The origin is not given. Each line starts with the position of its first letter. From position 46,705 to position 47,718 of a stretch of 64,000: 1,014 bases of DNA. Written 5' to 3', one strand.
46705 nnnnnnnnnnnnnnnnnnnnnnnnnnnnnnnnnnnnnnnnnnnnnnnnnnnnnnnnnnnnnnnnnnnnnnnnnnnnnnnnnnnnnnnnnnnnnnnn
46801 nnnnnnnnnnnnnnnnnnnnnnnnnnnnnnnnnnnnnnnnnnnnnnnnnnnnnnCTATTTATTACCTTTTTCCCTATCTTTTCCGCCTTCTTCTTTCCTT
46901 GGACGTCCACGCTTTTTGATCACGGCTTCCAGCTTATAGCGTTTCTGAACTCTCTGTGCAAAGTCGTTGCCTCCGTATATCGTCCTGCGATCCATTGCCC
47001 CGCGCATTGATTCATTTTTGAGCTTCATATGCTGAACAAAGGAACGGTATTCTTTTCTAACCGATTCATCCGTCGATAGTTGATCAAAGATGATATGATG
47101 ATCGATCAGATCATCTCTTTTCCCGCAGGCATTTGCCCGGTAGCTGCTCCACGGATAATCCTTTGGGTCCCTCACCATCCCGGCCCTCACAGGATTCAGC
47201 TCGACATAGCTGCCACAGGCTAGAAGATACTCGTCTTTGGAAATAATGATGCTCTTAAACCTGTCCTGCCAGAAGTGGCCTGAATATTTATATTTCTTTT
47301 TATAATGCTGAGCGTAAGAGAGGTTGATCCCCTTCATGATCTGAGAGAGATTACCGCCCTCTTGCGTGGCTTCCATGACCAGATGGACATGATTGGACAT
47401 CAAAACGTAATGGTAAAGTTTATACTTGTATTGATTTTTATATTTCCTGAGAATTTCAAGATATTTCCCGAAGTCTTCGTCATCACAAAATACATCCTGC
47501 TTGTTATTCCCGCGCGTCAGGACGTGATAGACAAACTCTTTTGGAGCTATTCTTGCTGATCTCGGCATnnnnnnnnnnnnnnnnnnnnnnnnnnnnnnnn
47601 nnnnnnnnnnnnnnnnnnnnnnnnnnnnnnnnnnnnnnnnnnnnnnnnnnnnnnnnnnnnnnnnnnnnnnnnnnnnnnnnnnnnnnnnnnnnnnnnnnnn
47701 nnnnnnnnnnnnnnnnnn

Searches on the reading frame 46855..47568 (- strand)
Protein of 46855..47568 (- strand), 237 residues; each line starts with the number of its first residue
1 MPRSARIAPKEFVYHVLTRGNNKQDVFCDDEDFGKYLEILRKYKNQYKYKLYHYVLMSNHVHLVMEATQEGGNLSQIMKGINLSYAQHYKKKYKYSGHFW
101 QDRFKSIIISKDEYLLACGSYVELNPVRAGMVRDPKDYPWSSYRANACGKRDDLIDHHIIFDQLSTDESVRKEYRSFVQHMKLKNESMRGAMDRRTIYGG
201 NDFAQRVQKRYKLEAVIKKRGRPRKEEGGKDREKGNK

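Call 10: search_protein_families(library=pfam, proteins=[window:46855-47568:-], max_evalue=0.01)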
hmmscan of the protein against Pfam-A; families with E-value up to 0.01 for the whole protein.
window:46855-47568:- (237 aa): 1 family
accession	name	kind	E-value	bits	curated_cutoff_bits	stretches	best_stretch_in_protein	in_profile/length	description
PF01797.21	Y1_Tnp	-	2.1e-15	57.3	23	1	12-123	5-119/121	Transposase IS200 like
